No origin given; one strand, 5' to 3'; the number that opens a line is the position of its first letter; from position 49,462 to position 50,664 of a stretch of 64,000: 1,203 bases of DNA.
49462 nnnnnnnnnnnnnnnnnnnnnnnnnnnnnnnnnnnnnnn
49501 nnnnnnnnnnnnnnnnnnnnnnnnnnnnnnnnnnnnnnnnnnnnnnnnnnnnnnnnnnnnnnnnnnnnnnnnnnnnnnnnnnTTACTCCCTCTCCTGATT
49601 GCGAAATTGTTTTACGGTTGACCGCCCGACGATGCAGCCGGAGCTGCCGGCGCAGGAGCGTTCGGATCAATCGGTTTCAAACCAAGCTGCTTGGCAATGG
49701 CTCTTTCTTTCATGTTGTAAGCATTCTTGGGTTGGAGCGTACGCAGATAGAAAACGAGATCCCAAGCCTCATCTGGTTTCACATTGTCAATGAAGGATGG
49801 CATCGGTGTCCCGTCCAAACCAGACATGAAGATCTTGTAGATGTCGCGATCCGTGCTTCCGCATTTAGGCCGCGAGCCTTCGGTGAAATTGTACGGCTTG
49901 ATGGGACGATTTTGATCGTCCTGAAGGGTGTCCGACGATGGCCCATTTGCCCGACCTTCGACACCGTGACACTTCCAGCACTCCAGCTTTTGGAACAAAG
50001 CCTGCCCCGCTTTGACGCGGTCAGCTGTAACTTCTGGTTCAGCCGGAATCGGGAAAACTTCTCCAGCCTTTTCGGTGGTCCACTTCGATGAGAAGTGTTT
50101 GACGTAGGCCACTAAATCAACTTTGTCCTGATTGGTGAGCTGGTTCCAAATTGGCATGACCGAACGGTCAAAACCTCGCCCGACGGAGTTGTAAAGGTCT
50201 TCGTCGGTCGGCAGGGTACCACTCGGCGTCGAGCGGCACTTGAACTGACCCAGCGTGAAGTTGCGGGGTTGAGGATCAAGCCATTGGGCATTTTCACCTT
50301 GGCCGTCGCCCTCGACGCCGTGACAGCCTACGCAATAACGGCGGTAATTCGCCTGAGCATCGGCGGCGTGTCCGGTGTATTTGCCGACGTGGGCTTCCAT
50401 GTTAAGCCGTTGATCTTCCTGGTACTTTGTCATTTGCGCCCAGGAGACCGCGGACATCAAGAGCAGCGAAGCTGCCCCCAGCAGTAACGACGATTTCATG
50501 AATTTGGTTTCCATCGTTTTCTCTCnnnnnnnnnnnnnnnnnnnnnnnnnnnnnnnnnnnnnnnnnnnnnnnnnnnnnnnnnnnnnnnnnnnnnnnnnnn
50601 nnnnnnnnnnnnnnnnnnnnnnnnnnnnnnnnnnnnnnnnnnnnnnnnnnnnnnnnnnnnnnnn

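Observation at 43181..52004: rus-operon-like gene order: cytochrome-porin, dihaem cytochrome c, cupredoxin, aa3-type oxidase, haem O synthase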

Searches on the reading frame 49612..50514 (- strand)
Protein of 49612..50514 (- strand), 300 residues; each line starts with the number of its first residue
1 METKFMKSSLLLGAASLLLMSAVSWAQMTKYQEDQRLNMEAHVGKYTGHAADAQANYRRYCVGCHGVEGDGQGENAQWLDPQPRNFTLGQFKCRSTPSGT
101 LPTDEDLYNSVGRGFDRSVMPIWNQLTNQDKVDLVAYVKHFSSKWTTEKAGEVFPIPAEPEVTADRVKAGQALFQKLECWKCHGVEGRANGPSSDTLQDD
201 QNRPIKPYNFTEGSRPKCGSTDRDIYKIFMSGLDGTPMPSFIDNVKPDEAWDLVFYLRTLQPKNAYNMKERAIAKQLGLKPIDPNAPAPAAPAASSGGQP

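Call 3: search_protein_families(library=pfam, proteins=[window:49612-50514:-], max_evalue=0.01)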
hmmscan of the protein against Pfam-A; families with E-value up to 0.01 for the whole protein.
window:49612-50514:- (300 aa): 2 families
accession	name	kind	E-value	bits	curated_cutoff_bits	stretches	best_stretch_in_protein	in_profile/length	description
PF00034.26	Cytochrom_C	-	2e-20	74.3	21.3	2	167-260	1-89/90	Cytochrome c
PF13442.11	Cytochrome_CBB3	-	1.1e-17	64.5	27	2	50-138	3-68/68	Cytochrome C oxidase, cbb3-type, subunit III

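Call 4: search_protein_families(library=ncbifam, proteins=[window:49612-50514:-], max_evalue=0.01)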
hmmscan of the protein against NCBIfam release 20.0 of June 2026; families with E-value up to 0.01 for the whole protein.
window:49612-50514:- (300 aa): 9 families
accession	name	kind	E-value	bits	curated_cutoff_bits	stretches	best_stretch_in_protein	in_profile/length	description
NF033864.1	cytochrome579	equivalog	2.2e-13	50.3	280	2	60-94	61-95/179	cytochrome 579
NF011054.0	PRK14486.1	equivalog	4.4e-13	49.4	447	2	135-261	180-291/294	putative bifunctional cbb3-type cytochrome c oxidase subunit II/cytochrome c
NF050122.1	bc1_QcrC_actin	exception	6.5e-10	38.7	200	0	162-193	36-68/253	cytochrome bc1 complex diheme cytochrome c subunit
TIGR00782.1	ccoP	equivalog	3.3e-07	29.9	179.95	1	49-259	106-280/285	cytochrome-c oxidase, cbb3-type subunit III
NF045773.1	cytochro_C550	exception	2.2e-05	24.4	125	1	11-72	14-71/118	cytochrome c550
NF045774.1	cytochro_C551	exception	5.6e-05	23.1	118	0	12-71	8-60/110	cytochrome c551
TIGR03872.1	cytochrome_MoxG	equivalog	0.00059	20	147.8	0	51-72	45-66/133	cytochrome c(L), periplasmic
NF040606.1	CytoC_perox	subfamily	0.0018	17.5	150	0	159-190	290-320/524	di-heme-cytochrome C peroxidase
TIGR02603.1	CxxCH_TIGR02603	domain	0.0054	16.7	68.15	0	167-193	3-30/134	putative heme-binding domain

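Call 57: search_solved_structures(query=window:49615-50514:-, max_evalue=0.01)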
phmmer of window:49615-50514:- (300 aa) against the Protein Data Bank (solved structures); distinct sequences matched with E-value up to 0.01: 4.
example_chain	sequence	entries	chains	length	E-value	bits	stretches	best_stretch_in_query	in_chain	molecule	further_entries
6h5l_B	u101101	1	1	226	1.9e-55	191.3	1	55-263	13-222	Conserved hypothetical cytochrome protein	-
6lod_E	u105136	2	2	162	0.00037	22.9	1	55-87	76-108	Cytochrome c domain-containing protein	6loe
7vzg_C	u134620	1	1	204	0.0036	19.7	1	53-144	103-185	Cytochrome c, mono-and diheme variants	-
7vzr_C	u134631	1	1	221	0.004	19.5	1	53-144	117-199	Cytochrome c, mono-and diheme variants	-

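Call 86: search_solved_structures(query=window:49615-50514:-, max_evalue=1e-10, show_alignments=1)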
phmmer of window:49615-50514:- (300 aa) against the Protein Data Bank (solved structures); distinct sequences matched with E-value up to 1e-10: 1.
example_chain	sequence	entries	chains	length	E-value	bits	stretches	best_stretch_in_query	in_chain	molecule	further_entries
6h5l_B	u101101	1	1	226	1.9e-55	191.3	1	55-263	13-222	Conserved hypothetical cytochrome protein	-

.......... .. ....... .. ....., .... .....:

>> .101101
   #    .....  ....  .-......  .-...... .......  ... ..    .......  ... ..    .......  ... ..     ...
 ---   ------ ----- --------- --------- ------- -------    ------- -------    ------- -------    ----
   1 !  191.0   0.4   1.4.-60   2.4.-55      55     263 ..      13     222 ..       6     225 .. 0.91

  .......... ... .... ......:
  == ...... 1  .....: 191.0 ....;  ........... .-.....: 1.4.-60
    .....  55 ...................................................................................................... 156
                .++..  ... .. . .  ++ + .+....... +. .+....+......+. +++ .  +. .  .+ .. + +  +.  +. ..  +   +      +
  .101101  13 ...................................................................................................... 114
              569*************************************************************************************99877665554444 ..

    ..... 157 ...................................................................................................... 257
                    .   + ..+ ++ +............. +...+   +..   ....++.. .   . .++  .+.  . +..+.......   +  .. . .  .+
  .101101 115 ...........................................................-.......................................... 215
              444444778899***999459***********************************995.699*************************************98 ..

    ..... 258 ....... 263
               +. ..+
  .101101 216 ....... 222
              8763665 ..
